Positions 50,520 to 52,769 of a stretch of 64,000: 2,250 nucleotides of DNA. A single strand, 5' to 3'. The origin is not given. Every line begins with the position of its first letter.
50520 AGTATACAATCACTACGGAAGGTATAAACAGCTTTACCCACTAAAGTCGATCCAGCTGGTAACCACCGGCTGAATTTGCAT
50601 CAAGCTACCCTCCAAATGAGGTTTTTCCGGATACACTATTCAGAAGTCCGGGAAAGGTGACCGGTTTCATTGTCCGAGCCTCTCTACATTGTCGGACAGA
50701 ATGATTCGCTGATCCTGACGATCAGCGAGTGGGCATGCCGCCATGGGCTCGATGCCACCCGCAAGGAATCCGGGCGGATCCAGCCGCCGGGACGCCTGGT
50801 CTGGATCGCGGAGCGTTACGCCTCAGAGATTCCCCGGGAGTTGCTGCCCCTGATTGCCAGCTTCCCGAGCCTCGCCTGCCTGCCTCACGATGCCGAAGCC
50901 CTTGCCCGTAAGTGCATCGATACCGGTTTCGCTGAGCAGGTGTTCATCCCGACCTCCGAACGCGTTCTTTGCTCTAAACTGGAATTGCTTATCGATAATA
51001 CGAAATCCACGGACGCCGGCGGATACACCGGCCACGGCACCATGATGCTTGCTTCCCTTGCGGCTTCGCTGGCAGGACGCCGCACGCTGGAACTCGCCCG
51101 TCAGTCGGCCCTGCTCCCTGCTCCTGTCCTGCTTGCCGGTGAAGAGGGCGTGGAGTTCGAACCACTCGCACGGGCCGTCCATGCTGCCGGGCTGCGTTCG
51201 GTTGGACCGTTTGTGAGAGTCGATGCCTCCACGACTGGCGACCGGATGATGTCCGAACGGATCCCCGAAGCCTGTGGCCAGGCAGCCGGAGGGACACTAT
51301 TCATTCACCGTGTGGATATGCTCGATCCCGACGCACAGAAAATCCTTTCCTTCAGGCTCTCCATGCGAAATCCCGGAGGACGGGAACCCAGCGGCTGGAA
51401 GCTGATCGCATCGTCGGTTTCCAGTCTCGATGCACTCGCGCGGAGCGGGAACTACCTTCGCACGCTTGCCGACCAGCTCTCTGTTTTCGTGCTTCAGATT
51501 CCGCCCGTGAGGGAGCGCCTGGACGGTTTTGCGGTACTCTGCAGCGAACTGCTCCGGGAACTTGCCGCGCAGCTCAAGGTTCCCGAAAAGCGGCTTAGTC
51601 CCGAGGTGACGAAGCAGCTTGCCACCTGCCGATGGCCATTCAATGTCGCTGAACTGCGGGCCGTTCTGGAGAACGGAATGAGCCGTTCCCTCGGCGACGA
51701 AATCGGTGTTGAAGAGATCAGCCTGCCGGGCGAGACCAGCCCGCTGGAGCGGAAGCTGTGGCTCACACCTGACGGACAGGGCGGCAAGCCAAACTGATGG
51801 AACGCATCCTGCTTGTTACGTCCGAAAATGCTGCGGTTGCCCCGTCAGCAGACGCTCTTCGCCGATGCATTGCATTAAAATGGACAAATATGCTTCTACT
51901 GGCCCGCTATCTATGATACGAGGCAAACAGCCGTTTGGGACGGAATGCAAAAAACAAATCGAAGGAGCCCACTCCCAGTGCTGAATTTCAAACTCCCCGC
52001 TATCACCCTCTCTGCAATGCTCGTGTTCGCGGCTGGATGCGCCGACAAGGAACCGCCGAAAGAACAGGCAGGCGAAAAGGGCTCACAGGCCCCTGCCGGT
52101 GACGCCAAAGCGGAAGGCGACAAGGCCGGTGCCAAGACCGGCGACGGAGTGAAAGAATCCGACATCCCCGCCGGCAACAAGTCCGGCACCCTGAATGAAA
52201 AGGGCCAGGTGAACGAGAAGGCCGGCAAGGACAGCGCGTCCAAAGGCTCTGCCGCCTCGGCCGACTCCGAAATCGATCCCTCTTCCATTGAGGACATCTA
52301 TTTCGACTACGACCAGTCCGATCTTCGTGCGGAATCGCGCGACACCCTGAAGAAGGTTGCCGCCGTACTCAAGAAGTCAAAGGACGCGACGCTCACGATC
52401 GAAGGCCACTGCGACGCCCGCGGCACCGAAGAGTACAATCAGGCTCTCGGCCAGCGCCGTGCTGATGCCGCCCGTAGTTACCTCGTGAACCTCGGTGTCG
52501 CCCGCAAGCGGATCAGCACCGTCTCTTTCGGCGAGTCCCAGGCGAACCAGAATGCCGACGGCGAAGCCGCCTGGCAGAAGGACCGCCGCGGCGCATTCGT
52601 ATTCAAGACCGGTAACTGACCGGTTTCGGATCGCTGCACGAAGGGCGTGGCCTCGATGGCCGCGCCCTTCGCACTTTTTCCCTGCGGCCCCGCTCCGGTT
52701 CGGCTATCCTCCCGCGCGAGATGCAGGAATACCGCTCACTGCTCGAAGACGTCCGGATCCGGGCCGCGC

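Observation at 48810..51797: Divergent pair of catalytically dead sigma-54-activator (bEBP) paralogs, one on a 7TM receptor and one on a pseudo-receiver, both lacking GAFTGA and a DNA-binding domain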

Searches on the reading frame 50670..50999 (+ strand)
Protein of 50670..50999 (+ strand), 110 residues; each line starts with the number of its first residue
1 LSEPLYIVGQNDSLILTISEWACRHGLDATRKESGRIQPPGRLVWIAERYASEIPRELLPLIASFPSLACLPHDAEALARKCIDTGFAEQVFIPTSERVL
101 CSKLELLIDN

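Call 53: find_homologous_proteins(query=A6, max_evalue=0.001)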
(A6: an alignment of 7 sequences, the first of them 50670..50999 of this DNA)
Query A6 (7 sequences): 1264 candidates shared short words with the query, none scored E <= 0.001.
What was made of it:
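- Tried and rejected: It says nothing about the size of that subfamily and used up the last protein search (call 53).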

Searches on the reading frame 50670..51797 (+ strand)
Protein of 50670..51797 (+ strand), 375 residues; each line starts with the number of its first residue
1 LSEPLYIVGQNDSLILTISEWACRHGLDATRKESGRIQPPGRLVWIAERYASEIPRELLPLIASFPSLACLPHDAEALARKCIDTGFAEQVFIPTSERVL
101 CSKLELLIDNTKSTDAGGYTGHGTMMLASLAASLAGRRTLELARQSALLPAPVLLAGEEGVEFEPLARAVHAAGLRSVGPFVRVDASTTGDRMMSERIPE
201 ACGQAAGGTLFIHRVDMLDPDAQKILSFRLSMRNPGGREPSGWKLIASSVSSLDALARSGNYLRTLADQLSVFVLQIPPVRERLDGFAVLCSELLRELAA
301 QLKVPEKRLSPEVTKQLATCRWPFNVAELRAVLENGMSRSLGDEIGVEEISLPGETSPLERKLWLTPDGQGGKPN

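Call 3: search_protein_families(library=pfam, proteins=[window:50670-51797:+], max_evalue=1)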
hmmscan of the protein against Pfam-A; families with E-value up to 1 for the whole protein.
window:50670-51797:+ (375 aa): 3 families
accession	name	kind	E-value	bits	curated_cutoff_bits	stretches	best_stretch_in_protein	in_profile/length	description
PF14532.12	Sigma54_activ_2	-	2.1e-17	64.1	25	1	137-279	11-137/138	Sigma-54 interaction domain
PF25601.1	AAA_lid_14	-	4.6e-09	36.4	27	1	281-350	1-70/87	AAA+ ATPase lid domain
PF00158.32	Sigma54_activat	-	1.6e-07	31.6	20.2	1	137-195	9-67/168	Sigma-54 interaction domain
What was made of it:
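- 50670..51797 (+): ORF B, 375 aa: pseudo-receiver plus dead bEBP AAA+ and lid, without an HTH. Pfam hits above threshold (call 3).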

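Call 4: search_protein_families(library=ncbifam, proteins=[window:50670-51797:+], max_evalue=1)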
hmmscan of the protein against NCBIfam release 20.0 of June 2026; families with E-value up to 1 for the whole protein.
window:50670-51797:+ (375 aa): 24 families
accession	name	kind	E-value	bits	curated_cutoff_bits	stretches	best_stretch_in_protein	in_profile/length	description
NF008485.2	PRK11388.1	equivalog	6.4e-28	97.4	551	1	131-350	336-571/643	dihydroxyacetone kinase operon transcriptional regulator DhaR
NF050807.1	TransRegFlbDCaul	equivalog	5.6e-20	71.6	750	1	137-356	128-367/454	sigma-54-dependent transcriptional regulator FlbD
TIGR02974.1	phageshock_pspF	equivalog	9.3e-19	67.8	443.55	2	242-359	134-252/336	phage shock protein operon transcriptional activator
TIGR01818.1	ntrC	equivalog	1.3e-18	67.1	558.6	1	152-347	159-374/463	nitrogen regulation protein NR(I)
NF008085.0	PRK10820.1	equivalog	4e-17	62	576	1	130-354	207-451/520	transcriptional regulator TyrR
NF051870.1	NAssimRespRegNtrX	equivalog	7.1e-17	61.4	600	1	150-355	162-384/452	nitrogen assimilation response regulator NtrX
NF003451.0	PRK05022.1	equivalog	1e-15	57.5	476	2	244-338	327-421/512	nitric oxide reductase transcriptional regulator NorR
TIGR01817.1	nifA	equivalog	2.8e-15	56.1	528.85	2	244-353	333-441/534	nif-specific transcriptional activator NifA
NF008469.0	PRK11361.1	equivalog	1.1e-14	54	714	1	147-349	163-385/461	acetoacetate metabolism transcriptional regulator AtoC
NF041906.1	V4R_TF_MobR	exception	2.2e-14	52.9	999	1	125-335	230-460/544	phenol degradation transcriptional regulator MobR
NF041552.1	TF_PrdR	equivalog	2.4e-14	52.6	795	2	244-350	404-510/577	sigma-54 dependent transcriptional regulator PrdR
NF049963.1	RespRegFlgRCampy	domain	7.5e-14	51.4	750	2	244-352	271-379/429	fla regulon two-component system response regulator FlgR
NF047793.1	ResRegPgtA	equivalog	1.2e-13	50.7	650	1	145-331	158-334/414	two-component system response regulator PgtA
TIGR02329.1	propionate_PrpR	equivalog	1.5e-13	50.3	499.2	2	236-334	340-444/526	propionate catabolism operon regulatory protein PrpR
TIGR02915.1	PEP_resp_reg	equivalog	2.4e-13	49.8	502.6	1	146-355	158-387/445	PEP-CTERM-box response regulator transcription factor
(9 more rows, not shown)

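Call 5: search_solved_structures(query=window:50670-51797:+, max_evalue=0.001, show_alignments=3)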
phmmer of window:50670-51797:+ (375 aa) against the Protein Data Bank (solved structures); distinct sequences matched with E-value up to 0.001: 35.
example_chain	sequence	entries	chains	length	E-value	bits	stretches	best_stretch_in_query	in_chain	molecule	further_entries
2c9c_A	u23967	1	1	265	5e-16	62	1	139-348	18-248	PSP OPERON TRANSCRIPTIONAL ACTIVATOR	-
5m7n_A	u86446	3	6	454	1.1e-15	60.8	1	130-344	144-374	Nitrogen assimilation regulatory protein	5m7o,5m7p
4qnm_A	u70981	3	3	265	1.9e-15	60.1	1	139-348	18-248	Psp operon transcriptional activator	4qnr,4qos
2bjw_A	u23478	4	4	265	2.5e-15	59.7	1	139-348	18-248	PSP OPERON TRANSCRIPTIONAL ACTIVATOR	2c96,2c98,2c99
9q90_1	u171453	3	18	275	2.6e-15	59.6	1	139-349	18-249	Psp operon transcriptional activator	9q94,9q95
2vii_A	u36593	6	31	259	2.7e-15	59.6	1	139-341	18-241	PSP OPERON TRANSCRIPTIONAL ACTIVATOR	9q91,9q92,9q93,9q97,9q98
5nss_F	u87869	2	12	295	2.9e-15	59.5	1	139-349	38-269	Psp operon transcriptional activator | Transcription activator PspF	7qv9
2bjv_A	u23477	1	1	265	4.7e-15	58.8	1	139-348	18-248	PSP OPERON TRANSCRIPTIONAL ACTIVATOR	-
6lua_A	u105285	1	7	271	6.3e-15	58.3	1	132-354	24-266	Flagellar regulatory protein C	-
6luf_A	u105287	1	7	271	2.3e-14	56.5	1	132-354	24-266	Flagellar regulatory protein C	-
4qhs_A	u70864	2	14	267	3.1e-14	56.1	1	132-354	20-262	Flagellar regulatory protein C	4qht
6jdl_A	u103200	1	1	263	1.7e-13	53.6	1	128-336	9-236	Nitrogen assimilation regulatory protein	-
7ejw_C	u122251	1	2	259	4.2e-13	52.4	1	128-336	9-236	Transcriptional regulator FleQ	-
6j7e_A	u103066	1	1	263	4.4e-13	52.3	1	128-336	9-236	Nitrogen assimilation regulatory protein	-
6jdi_A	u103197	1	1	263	4.4e-13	52.3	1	128-336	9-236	Nitrogen assimilation regulatory protein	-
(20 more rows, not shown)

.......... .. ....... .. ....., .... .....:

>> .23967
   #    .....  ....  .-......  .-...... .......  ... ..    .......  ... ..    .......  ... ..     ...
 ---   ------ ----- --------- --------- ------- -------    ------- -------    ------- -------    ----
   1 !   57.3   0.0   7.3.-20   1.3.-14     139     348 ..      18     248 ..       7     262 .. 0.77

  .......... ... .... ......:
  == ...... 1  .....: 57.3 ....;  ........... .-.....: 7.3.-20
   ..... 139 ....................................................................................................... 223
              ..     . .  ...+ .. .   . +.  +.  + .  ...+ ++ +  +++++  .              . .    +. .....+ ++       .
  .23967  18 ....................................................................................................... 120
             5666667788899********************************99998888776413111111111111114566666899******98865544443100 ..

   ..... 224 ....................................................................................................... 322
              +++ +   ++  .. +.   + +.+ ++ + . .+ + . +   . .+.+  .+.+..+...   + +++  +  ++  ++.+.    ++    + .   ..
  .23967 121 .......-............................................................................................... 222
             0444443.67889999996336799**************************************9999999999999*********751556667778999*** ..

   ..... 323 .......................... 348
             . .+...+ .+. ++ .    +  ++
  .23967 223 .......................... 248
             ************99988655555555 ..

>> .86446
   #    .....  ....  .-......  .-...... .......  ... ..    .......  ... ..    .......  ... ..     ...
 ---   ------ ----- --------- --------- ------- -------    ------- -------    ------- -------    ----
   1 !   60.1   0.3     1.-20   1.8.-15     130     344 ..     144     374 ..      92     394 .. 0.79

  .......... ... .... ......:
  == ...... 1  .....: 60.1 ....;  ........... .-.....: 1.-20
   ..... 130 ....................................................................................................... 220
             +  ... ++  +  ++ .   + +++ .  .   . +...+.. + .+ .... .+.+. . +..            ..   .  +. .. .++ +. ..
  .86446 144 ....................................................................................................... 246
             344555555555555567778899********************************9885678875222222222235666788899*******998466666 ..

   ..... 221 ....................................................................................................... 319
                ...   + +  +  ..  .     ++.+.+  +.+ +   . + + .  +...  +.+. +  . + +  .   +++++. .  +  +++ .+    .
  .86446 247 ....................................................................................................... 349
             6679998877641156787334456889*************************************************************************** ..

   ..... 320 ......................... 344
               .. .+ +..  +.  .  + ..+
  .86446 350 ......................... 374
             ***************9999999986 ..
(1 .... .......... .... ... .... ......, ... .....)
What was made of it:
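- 50670..51797 (+): PDB PspF E 5e-16 (call 5).
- Checked: PspF in the PDB scores E 5e-16 (call 5).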

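Call 9: find_homologous_proteins(query=window:50670-51797:+, max_evalue=0.001)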
Query window:50670-51797:+ (375 aa): 86 proteins with E <= 0.001 among 8000 candidates.
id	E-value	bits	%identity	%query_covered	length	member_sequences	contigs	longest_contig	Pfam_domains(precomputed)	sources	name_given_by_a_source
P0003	9.5e-245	829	100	100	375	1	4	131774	PF00158.33,PF25601.2,PF14532.13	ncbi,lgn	-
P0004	1.4e-15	75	30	57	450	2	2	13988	PF00158.33,PF25601.2,PF02954.26,PF00004.36,PF14532.13,PF07728.21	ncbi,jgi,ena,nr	ncbi:MAG: sigma-54 dependent transcriptional regulator [Gemmatimonadota bacterium]|nr:sigma-54 depen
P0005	2.0e-14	72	34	50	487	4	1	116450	PF00158.33,PF07724.21,PF25601.2,PF02954.26,PF14532.13,PF07728.21,PF00072.31,PF13191.13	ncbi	ncbi:MAG: nitrogen regulation protein NR(I) [Acidiphilium sp.]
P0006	2.4e-14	71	32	53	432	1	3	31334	PF00158.33,PF25601.2,PF02954.26,PF14532.13,PF07728.21,PF00072.31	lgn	-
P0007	3.5e-14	71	32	53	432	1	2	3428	PF00158.33,PF25601.2,PF02954.26,PF14532.13,PF07728.21,PF00072.31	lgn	-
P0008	6.8e-14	70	31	61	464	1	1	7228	PF00158.33,PF25601.2,PF02954.26,PF00004.36,PF14532.13,PF07728.21,PF00072.31,PF01078.28,PF13191.13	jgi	jgi:DNA-binding NtrC family response regulator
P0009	4.4e-13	67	29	59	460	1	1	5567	PF20030.6,PF00158.33,PF25601.2,PF02954.26,PF00004.36,PF14532.13,PF07728.21,PF00072.31,PF01078.28,PF13191.13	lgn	-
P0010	5.8e-13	67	34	58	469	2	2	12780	PF00158.33,PF13384.13,PF25601.2,PF02954.26,PF13518.13,PF14532.13,PF07728.21,PF00072.31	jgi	-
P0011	7.5e-13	66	30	61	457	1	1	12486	PF00158.33,PF25601.2,PF02954.26,PF14532.13,PF00072.31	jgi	jgi:two-component system, NtrC family, nitrogen regulation response regulator NtrX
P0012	1.6e-12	65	31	53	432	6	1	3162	PF00158.33,PF25601.2,PF02954.26,PF14532.13,PF07728.21,PF00072.31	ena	-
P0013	2.3e-12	65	32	58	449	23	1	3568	PF00158.33,PF07724.21,PF25601.2,PF02954.26,PF00004.36,PF14532.13,PF07728.21,PF00072.31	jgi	jgi:DNA-binding NtrC family response regulator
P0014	2.5e-12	65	34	57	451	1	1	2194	PF00158.33,PF25601.2,PF02954.26,PF14532.13,PF00072.31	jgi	-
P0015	3.3e-12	64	30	49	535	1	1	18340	PF00158.33,PF25601.2,PF00004.36,PF14532.13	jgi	jgi:transcriptional regulator with GAF, ATPase, and Fis domain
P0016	4.3e-12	64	36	54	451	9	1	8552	PF00158.33,PF25601.2,PF02954.26,PF14532.13,PF00072.31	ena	-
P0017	4.4e-12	64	32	50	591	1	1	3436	PF13185.13,PF00158.33,PF25601.2,PF01590.33,PF02954.26,PF13492.13,PF14532.13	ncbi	-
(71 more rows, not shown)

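Call 11: find_encoding_contigs(protein=P0003, flank=10000, max_places=6)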
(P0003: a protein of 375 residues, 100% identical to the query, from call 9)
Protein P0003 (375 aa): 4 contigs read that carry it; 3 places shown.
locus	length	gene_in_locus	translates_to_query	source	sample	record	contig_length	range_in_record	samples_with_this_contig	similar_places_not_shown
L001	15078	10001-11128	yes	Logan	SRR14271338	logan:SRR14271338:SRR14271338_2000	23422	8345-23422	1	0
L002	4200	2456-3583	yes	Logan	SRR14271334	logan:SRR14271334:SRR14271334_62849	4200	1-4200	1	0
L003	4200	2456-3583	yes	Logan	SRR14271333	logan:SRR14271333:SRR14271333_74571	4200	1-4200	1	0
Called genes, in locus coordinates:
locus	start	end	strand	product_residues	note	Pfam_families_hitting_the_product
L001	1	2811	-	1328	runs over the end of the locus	-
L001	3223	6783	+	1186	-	PF01522:Polysacc_deac_1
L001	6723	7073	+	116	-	PF01541:GIY-YIG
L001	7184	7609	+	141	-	PF18024:HTH_50 (weak), PF02954:HTH_8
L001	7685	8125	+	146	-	PF12844:HTH_19, PF01381:HTH_3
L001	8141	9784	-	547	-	-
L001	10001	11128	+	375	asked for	PF14532:Sigma54_activ_2, PF00158:Sigma54_activat (faint), PF25601:AAA_lid_14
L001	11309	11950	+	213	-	PF00691:OmpA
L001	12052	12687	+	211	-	-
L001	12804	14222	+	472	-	PF04187:Cofac_haem_bdg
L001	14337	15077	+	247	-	?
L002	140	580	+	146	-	PF12844:HTH_19, PF01381:HTH_3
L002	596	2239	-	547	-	-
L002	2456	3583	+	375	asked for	PF14532:Sigma54_activ_2, PF00158:Sigma54_activat (faint), PF25601:AAA_lid_14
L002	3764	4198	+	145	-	?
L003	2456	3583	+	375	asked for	PF14532:Sigma54_activ_2, PF00158:Sigma54_activat (faint), PF25601:AAA_lid_14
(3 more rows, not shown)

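Call 50: list_cluster_members(proteins=[window:50670-51797:+, window:48810-50453:-, window:30880-32505:-, window:29214-30755:-, P0089, P0090])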
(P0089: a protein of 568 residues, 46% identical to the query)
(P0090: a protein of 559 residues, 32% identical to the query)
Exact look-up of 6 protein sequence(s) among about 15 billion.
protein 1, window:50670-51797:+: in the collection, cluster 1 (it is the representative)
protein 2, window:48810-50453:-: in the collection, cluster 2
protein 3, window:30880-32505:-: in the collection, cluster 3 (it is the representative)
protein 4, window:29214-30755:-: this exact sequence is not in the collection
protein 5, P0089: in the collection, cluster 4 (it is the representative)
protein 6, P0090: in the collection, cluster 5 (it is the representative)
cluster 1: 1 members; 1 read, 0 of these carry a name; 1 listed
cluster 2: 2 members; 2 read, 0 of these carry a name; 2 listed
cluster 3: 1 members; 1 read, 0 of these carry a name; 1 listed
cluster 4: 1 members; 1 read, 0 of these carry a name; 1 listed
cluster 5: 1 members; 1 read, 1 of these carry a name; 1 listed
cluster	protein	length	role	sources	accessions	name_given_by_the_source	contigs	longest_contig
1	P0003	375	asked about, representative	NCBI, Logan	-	-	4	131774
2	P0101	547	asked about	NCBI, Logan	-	-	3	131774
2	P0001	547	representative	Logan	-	-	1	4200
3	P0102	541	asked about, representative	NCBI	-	-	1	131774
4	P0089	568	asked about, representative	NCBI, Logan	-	-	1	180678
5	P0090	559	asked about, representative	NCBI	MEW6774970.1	MAG: hypothetical protein AB1405_01630 [Bdellovibrionota bacterium]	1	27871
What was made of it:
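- One distant member is annotated Bdellovibrionota (call 50).
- Tried and rejected: The only taxon label obtained is Bdellovibrionota, for distant member P0090 (call 50).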

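Call 54: predict_structure(alignment_id=A2)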
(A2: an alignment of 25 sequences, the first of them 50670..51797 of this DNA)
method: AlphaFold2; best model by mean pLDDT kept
length: 375 residues; sequences in the alignment: 25
mean_pLDDT: 86.3   pTM: 0.67
mean pLDDT of the five models: 86.3, 84.2, 83.9, 79.4, 79.1
residues with pLDDT >= 90: 243; 70-90: 82; 50-70: 27; < 50: 23
segments of 3 or more residues with pLDDT < 50: 113-120, 366-375
pLDDT, mean of each block of 10 residues (from residue 1): 87 95 93 80 85 87 88 89 87 91 85 45 74 94 94 96 94 90 89 86 93 96 95 60 91 97 97 96 93 93 93 94 90 94 95 63 48 35
secondary structure, 60 per line:
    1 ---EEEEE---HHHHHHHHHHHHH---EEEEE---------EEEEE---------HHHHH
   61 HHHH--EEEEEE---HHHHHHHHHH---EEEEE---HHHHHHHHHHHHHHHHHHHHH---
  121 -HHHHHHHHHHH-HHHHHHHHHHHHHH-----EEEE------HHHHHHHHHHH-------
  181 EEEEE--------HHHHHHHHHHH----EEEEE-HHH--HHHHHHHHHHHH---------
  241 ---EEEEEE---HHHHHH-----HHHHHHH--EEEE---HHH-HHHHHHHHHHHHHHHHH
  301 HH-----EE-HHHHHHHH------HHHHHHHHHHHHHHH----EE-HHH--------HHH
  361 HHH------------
elements in order: E4-8 H12-24 E28-32 E42-46 H56-64 E67-72 H76-85 E89-93 H97-117 H122-132 H134-147 E153-156 H163-173 E181-185 H194-204 E209-213 H220-231 E244-249 H253-258 H264-270 E273-276 H284-302 H311-318 H325-339 H358-363
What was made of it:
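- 50670..51020 (+): B residues 1-117: receiver-fold domain lacking the acidic pair, the phospho-acceptor Asp, and the conserved Thr and Lys. (beta-alpha)5-like secondary structure with alpha2 missing (call 54).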

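Call 57: fold_search(model_id=the predicted structure, library=pdb)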
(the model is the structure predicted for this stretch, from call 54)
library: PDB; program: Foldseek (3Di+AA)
matches with E <= 10: 1685; with E <= 0.001: 349
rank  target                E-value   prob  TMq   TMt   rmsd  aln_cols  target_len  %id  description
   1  1ny5_A                5.3e-21  1.00  0.53  0.52  13.6       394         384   18  Crystal structure of sigm54 activator (AAA+ ATPase) in the inactive state (released 2003-11-11)
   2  1ny5_B                1.1e-20  1.00  0.53  0.52  13.1       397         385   18  Crystal structure of sigm54 activator (AAA+ ATPase) in the inactive state (released 2003-11-11)
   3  5m7p_B                2.0e-20  1.00  0.55  0.49  10.3       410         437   20  Crystal structure of NtrX from Brucella abortus in complex with ADP processed with the CrystalDirect automated mountin (released 2017-01-25)
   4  5m7p_A                3.9e-19  1.00  0.54  0.47  10.5       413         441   18  Crystal structure of NtrX from Brucella abortus in complex with ADP processed with the CrystalDirect automated mountin (released 2017-01-25)
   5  4l4u                  5.2e-19  1.00  0.54  0.52  12.5       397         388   19  Crystal structure of construct containing A. aeolicus NtrC1 receiver, central and DNA binding domains (released 2013-08-28)
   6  5m7n_B                5.8e-19  1.00  0.56  0.49  10.4       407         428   20  Crystal structure of NtrX from Brucella abortus in complex with ATP processed with the CrystalDirect automated mountin (released 2017-01-25)
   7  5ep0                  7.7e-19  1.00  0.61  0.61   9.3       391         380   18  Quorum-Sensing Signal Integrator LuxO - Receiver+Catalytic Domains (released 2016-04-20)
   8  5m7o_A                8.7e-19  1.00  0.54  0.46  10.8       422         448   18  Crystal structure of NtrX from Brucella abortus processed with the CrystalDirect automated mounting and cryo-cooling t (released 2017-01-25)
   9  5m7n_A                9.2e-19  1.00  0.55  0.47  10.5       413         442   18  Crystal structure of NtrX from Brucella abortus in complex with ATP processed with the CrystalDirect automated mountin (released 2017-01-25)
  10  5m7o_B                2.6e-18  1.00  0.55  0.48  11.2       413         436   19  Crystal structure of NtrX from Brucella abortus processed with the CrystalDirect automated mounting and cryo-cooling t (released 2017-01-25)
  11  3dzd_A                1.1e-17  1.00  0.48  0.49  12.4       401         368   20  Crystal structure of sigma54 activator NTRC4 in the inactive state (released 2008-11-25)
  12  7v2b_D                2.7e-17  1.00  0.53  0.53  14.8       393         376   17  Crystal Structure of VpsR display novel dimeric architecture and c-di-GMP binding: mechanistic implications in oligome (released 2022-04-06)
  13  7v2b_A                6.0e-17  1.00  0.50  0.50  15.6       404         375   15  Crystal Structure of VpsR display novel dimeric architecture and c-di-GMP binding: mechanistic implications in oligome (released 2022-04-06)
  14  6lua_D                1.1e-16  1.00  0.53  0.80   4.7       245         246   26  Cis-mutant R349A of the central AAA+ domain of the flagellar regulatory protein FlrC (released 2020-03-18)
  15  8p53_E                1.4e-16  1.00  0.53  0.51  15.5       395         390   21  Cryo-EM structure of the c-di-GMP-free FleQ-FleN master regulator complex of P. aeruginosa (released 2023-12-13)
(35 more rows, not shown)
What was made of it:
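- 50670..51797 (+): AF2 and Foldseek match NtrC1 REC+central domain, E 5e-21 (calls 54, 57).
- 50670..51020 (+): Full-length fold matches to NtrC1, NtrX and LuxO REC+AAA (call 57).
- On Response-regulator receiver (REC): B residues 4-117 in the AF2 model; full-length Foldseek matches to NtrC1, NtrX and LuxO REC+AAA structures (calls 54, 57).
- Checked: The AF2 model (pLDDT 86) matches NtrC1 receiver+central domain over 394 columns, E 5e-21 (calls 54, 57).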

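Call 62: search_protein_families(library=padloc, proteins=[window:50670-51797:+], max_evalue=0.01)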
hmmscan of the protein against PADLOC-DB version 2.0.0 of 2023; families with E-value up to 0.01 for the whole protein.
window:50670-51797:+ (375 aa): 3 families
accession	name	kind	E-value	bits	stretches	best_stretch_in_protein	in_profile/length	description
PDLC01995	RtcR_PspF2--CARF_AAA_HTH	-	5.5e-21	73.2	2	204-350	259-410/481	-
PDLC01994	RtcR_PspF1--CARF_AAA_HTH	-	8.6e-09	33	1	204-332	248-380/468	-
PDLC01993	RtcR--CARF_AAA_HTH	-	0.00015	18.4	1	152-289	206-366/523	-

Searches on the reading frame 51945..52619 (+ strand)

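Call 3: search_protein_families(library=pfam, proteins=[window:51945-52619:+], max_evalue=1)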
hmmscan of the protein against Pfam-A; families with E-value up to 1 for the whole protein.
window:51945-52619:+ (224 aa): 2 families
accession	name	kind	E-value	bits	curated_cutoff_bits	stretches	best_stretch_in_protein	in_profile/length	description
PF00691.25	OmpA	-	2e-24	86.2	27.2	1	119-205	1-89/98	OmpA family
PF05359.17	DUF748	-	0.00011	20.9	50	1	115-159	878-922/1037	Domain of Unknown Function (DUF748)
